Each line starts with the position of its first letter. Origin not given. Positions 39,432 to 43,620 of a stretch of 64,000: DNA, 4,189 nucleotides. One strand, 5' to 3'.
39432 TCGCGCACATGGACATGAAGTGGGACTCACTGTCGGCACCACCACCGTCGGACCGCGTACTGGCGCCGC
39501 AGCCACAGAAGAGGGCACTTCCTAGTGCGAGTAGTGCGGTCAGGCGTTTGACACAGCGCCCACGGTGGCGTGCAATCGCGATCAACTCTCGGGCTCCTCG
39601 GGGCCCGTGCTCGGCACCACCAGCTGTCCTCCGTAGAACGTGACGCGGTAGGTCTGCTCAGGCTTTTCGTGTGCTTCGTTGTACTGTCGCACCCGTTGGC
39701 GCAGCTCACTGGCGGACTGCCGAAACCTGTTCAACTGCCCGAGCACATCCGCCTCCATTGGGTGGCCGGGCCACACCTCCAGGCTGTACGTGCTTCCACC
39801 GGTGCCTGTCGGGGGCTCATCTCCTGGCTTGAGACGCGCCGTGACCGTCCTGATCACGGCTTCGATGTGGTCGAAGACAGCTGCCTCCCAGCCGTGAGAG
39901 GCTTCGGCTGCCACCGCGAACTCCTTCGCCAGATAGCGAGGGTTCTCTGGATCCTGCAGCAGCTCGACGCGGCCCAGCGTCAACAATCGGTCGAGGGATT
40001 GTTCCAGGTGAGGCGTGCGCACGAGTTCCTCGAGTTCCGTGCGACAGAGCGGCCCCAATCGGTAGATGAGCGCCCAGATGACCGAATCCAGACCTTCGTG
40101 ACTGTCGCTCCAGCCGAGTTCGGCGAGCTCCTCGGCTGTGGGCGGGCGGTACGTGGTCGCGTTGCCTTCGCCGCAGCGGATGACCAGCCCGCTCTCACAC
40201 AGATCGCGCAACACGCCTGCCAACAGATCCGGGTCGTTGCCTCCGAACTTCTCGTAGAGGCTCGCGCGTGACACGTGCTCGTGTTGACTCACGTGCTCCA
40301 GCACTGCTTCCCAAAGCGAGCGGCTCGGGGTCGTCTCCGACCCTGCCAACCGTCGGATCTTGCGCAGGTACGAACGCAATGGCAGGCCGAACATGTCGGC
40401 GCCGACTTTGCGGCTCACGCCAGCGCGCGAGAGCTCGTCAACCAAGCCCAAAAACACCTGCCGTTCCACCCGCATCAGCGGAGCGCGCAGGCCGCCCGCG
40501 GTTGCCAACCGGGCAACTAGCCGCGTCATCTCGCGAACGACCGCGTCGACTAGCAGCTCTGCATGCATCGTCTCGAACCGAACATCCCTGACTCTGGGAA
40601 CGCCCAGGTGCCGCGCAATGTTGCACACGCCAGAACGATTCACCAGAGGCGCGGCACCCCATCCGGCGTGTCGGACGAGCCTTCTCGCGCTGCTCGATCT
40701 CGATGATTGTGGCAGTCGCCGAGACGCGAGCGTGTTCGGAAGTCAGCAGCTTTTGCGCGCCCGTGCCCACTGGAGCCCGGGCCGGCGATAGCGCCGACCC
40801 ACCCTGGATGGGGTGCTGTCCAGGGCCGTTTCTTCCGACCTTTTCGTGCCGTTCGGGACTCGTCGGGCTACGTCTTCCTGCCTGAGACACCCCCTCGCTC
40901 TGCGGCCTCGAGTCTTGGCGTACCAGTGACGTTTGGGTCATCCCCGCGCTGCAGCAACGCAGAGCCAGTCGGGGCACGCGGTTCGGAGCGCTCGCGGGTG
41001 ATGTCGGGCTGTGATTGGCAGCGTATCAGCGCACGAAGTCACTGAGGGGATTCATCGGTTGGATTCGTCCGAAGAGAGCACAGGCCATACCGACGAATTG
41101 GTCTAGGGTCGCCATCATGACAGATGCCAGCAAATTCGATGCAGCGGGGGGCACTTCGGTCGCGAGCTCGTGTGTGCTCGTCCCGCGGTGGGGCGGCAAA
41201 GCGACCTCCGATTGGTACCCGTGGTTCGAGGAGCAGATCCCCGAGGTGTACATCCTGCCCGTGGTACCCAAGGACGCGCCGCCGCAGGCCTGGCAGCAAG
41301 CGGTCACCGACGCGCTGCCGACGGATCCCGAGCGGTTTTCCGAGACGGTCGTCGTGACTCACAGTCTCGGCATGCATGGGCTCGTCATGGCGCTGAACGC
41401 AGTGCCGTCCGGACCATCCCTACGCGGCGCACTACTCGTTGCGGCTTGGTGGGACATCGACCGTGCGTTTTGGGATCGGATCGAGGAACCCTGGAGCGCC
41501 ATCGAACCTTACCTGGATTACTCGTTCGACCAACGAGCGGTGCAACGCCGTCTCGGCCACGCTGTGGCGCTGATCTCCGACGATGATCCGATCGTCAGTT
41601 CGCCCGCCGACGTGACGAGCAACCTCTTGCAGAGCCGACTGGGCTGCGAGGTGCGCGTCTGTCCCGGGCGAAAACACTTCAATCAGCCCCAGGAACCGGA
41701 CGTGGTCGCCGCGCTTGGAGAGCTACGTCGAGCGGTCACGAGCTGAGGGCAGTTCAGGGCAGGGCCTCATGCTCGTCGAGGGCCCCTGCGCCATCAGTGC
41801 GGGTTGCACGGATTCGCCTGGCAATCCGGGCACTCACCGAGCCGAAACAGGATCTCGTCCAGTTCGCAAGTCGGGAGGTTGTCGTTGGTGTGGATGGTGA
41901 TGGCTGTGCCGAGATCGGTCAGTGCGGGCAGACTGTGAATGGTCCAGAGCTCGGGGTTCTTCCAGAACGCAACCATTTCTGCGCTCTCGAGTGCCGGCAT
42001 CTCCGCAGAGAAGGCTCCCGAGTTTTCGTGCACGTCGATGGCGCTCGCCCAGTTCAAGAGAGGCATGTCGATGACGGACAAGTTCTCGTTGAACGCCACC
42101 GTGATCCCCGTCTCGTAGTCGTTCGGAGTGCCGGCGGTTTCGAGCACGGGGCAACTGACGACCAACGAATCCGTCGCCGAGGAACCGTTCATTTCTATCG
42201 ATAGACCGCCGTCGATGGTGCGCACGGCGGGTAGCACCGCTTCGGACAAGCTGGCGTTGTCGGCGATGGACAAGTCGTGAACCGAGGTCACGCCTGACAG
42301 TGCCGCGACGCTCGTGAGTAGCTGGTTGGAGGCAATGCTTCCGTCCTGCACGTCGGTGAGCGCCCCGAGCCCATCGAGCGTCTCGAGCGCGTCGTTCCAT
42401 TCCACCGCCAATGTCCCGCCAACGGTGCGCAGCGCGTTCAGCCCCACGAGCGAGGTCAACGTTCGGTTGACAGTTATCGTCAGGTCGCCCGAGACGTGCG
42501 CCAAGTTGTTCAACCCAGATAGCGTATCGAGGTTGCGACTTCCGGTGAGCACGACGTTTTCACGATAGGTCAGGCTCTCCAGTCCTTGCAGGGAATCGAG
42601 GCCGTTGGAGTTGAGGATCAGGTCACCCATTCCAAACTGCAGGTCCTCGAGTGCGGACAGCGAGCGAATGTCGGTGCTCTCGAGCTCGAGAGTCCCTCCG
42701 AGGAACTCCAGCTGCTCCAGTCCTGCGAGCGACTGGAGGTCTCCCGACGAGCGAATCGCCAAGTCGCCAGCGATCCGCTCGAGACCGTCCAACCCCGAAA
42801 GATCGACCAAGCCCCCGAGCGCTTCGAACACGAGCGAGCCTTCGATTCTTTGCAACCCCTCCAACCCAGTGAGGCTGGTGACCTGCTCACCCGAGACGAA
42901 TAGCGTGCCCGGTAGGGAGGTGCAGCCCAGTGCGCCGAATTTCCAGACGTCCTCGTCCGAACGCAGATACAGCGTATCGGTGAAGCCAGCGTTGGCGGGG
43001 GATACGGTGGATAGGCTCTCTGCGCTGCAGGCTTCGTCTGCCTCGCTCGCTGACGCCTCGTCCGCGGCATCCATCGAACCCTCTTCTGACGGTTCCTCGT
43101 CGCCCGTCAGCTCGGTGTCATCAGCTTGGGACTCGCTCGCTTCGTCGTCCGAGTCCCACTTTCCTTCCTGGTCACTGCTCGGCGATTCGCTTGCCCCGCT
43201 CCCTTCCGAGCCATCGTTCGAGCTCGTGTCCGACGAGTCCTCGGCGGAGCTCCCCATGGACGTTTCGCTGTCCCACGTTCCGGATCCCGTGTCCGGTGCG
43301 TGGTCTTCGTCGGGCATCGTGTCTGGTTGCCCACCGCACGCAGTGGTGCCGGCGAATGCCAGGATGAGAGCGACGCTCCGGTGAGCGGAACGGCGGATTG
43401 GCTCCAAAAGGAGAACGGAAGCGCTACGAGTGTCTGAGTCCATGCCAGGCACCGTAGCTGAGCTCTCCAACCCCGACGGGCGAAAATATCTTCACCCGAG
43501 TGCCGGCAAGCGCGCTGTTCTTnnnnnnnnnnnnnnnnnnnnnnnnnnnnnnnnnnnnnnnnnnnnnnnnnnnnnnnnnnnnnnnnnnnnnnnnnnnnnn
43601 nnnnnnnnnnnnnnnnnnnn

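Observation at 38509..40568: Duplicated Fis-HTH / Cys-rich lipoprotein module (copy 2), with overlapping stop and start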

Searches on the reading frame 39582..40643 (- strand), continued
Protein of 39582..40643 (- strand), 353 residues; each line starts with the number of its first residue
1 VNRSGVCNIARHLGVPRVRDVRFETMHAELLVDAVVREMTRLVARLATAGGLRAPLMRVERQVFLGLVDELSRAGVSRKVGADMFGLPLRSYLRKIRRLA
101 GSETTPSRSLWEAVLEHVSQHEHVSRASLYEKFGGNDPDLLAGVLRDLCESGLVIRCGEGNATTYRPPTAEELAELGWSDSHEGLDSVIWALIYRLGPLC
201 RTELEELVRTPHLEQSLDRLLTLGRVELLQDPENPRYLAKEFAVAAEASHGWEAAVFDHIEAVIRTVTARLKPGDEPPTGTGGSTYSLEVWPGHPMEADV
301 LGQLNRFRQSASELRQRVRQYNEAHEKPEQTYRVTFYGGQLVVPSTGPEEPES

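Call 29: search_protein_families(library=pfam, proteins=[L031:3538-4611:+, L035:7076-8176:+, L046:7082-8368:+, L043:1795-3324:+, L044:1889-3184:+, L048:4002-4952:+, L056:2871-3962:+, L069:3495-4334:+, L077:7178-8605:+, L076:7109-7867:+], max_evalue=0.01)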
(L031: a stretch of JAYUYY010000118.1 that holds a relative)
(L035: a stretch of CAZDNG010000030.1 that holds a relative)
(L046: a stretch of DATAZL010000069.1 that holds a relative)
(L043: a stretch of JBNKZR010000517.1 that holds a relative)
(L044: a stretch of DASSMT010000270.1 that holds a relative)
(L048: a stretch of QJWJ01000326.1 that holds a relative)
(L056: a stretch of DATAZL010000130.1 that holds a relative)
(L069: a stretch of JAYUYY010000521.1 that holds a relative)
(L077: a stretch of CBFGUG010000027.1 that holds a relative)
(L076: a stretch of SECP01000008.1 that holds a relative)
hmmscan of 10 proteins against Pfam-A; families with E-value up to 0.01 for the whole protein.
L031:3538-4611:+ (358 aa): 0 families

L035:7076-8176:+ (367 aa): 1 family
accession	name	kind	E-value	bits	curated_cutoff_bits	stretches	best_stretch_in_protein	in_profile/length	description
PF03413.25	PepSY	-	0.0014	19.4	24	0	140-155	43-58/60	Peptidase propeptide and YPEB domain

L046:7082-8368:+ (429 aa): 1 family
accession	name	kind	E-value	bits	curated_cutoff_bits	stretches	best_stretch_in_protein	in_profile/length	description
PF00058.23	Ldl_recept_b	-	0.0023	18.8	21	0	240-279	4-41/42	Low-density lipoprotein receptor repeat class B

L043:1795-3324:+ (510 aa): 2 families
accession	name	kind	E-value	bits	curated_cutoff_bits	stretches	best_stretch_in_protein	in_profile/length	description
PF13884.11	Peptidase_S74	-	5.6e-11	43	22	1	401-451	1-53/58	Chaperone of endosialidase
PF00170.26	bZIP_1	-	0.0081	16.7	27.6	0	472-502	27-57/64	bZIP transcription factor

L044:1889-3184:+ (432 aa): 0 families

L048:4002-4952:+ (317 aa): 0 families

L056:2871-3962:+ (364 aa): 0 families

L069:3495-4334:+ (280 aa): 0 families

L077:7178-8605:+ (476 aa): 0 families

L076:7109-7867:+ (253 aa): 1 family
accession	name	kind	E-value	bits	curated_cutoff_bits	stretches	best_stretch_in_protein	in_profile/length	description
PF00014.29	Kunitz_BPTI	-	5.9e-12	46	21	1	140-190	1-53/53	Kunitz/Bovine pancreatic trypsin inhibitor domain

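Call 43: search_protein_families(library=pfam, proteins=[P0100, P0114, P0070, P0080], max_evalue=0.05)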
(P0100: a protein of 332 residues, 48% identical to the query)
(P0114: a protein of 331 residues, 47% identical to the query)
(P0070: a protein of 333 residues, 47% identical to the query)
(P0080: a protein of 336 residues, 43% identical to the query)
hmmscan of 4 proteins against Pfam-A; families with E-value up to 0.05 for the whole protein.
P0100 (332 aa): 1 family
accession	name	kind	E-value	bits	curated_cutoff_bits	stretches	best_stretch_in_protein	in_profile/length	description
PF19121.6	DUF5805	-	8.8e-06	26.4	28.5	0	75-111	4-40/67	Family of unknown function (DUF5805)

P0114 (331 aa): 2 families
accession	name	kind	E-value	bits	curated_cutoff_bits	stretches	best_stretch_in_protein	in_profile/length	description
PF19121.6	DUF5805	-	3.6e-07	30.9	28.5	1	153-203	7-59/67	Family of unknown function (DUF5805)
PF03965.22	Penicillinase_R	-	0.035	14.9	22.6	0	88-152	7-74/115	Penicillinase repressor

P0070 (333 aa): 6 families
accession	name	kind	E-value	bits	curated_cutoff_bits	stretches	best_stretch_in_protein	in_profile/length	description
PF06224.18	AlkZ-like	-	3.5e-06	27.3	25.9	1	56-218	55-232/329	DNA glycosylase AlkZ-like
PF19121.6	DUF5805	-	0.0023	18.7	28.5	0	76-132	6-62/67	Family of unknown function (DUF5805)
PF13338.12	AbiEi_4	-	0.0053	17.3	25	0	170-205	11-41/49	Transcriptional regulator, AbiEi antitoxin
PF05158.18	RNA_pol_Rpc34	-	0.047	13.5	28.4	0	85-167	12-93/332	RNA polymerase Rpc34 subunit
PF02954.25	HTH_8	-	0.048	13.8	22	0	45-72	14-41/42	Bacterial regulatory protein, Fis family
PF03965.22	Penicillinase_R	-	0.05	14.4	22.6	0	87-146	7-69/115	Penicillinase repressor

P0080 (336 aa): 7 families
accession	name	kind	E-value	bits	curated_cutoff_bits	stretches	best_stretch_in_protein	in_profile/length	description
PF19121.6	DUF5805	-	6.2e-08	33.3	28.5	2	75-128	4-57/67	Family of unknown function (DUF5805)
PF12802.13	MarR_2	-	1.4e-05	25.6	27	1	168-210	14-58/61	MarR family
PF01978.25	TrmB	-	0.00018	21.7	25.6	1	168-215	17-63/68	Sugar-specific transcriptional regulator TrmB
PF03965.22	Penicillinase_R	-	0.0054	17.5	22.6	0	89-149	8-71/115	Penicillinase repressor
PF01047.28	MarR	-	0.016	15.5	24.6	1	166-207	10-51/59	MarR family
PF02002.24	TFIIE_alpha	-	0.028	14.7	22.9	0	162-210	16-64/105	TFIIE alpha subunit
PF08100.18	Dimerisation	-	0.03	14.6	25.6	0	170-216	37-83/93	O-methyltransferase dimerisation domain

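Call 52: search_protein_families(library=padloc, proteins=[window:39582-40568:-], max_evalue=0.01)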
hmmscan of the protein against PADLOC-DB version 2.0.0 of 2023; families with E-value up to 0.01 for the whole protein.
window:39582-40568:- (328 aa): 0 families

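Call 53: search_protein_families(library=phrogs, proteins=[window:39582-40568:-], max_evalue=0.01)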
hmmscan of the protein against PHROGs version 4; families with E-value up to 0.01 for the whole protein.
window:39582-40568:- (328 aa): 0 families

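Call 58: list_cluster_members(proteins=[P0001, P0134])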
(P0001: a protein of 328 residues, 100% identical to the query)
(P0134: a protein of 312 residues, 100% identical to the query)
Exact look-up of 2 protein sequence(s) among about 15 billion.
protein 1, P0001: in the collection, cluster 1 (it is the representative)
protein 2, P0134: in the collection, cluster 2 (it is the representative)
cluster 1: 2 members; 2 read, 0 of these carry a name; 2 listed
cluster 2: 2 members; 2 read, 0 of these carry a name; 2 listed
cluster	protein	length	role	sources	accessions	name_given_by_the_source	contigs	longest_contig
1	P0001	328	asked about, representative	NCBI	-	-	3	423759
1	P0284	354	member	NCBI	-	-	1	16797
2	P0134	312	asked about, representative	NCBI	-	-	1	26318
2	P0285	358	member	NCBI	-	-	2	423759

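Call 81: find_related_loci(query=A1, collection=metagenome_contigs, flank=2500)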
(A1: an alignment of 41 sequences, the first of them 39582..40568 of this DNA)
Query A1 (328 aa) in metagenome_contigs; peptide patterns used: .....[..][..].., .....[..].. (x = any residue, [..] = any of these).
600 stretches matched a pattern (row limit reached: there are more); 574 encode a relative of the query (tblastn E <= 1e-3); the best 80 are kept; 80 distinct loci.
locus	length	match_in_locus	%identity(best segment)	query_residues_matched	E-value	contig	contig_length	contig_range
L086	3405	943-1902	49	1-321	1e-97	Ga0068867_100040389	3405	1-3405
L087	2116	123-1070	49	1-314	2e-100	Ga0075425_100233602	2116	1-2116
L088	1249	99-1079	48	1-327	2e-101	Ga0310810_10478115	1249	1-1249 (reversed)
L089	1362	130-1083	49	1-318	3e-99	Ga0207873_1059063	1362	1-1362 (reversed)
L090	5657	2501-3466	48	1-321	2e-90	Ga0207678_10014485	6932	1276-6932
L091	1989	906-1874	47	1-318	2e-94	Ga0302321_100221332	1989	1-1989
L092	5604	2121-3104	48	1-327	5e-88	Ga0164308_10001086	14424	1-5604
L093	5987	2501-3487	46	1-327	3e-87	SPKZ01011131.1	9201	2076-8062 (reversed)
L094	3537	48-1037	48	1-328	4e-87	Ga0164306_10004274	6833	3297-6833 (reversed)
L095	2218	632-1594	47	1-318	2e-90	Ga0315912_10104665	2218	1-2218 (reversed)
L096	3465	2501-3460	49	1-318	4e-87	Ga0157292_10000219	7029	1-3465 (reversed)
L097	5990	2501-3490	47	1-328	4e-87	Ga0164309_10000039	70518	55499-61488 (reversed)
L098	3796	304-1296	45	1-327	1e-86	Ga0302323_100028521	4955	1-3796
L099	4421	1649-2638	48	1-326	1e-86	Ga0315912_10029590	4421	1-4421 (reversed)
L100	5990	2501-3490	47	1-328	5e-86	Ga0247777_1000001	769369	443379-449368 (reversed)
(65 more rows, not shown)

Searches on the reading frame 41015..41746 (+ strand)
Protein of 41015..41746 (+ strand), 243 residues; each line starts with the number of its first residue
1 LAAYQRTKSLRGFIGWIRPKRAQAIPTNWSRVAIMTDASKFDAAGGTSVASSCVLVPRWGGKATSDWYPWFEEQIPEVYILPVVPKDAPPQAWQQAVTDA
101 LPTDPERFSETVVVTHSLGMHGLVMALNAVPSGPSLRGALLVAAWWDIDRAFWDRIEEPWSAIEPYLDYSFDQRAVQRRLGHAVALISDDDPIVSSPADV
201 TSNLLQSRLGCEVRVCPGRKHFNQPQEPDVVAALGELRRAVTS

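Call 7: search_protein_families(library=pfam, proteins=[window:41015-41746:+], max_evalue=0.1)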
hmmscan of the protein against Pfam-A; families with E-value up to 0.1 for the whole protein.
window:41015-41746:+ (243 aa): 1 family
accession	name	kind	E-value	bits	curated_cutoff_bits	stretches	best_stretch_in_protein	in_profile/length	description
PF06821.19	Ser_hydrolase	-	5.7e-08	33.3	22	1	54-223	2-155/172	Serine hydrolase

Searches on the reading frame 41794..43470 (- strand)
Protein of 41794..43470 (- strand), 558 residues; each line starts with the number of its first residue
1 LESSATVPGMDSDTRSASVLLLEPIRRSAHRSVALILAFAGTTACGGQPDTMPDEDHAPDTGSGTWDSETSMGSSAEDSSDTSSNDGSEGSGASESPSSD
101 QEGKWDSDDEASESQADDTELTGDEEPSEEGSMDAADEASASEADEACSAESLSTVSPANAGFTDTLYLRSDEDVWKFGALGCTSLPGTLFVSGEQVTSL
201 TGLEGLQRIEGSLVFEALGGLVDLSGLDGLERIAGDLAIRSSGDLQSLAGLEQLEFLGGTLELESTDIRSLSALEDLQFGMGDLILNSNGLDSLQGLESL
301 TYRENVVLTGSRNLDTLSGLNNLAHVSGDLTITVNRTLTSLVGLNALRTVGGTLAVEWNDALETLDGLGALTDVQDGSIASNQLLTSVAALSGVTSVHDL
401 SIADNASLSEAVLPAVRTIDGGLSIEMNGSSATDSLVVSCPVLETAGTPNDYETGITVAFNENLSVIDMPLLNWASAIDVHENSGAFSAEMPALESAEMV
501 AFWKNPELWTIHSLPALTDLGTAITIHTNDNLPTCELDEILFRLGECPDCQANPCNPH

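Call 7: search_protein_families(library=pfam, proteins=[window:41794-43470:-], max_evalue=0.1)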
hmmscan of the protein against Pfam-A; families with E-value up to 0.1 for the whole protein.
window:41794-43470:- (558 aa): 2 families
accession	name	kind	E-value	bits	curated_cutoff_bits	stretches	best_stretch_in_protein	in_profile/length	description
PF01030.30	Recep_L_domain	-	1.2e-11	45.2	21.8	0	310-356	13-61/112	Receptor L domain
PF23952.1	LRR_EndoS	-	6e-08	33.4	27.9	1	188-277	26-111/116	Endo-beta-N-acetylglucosaminidase EndoS LRR domain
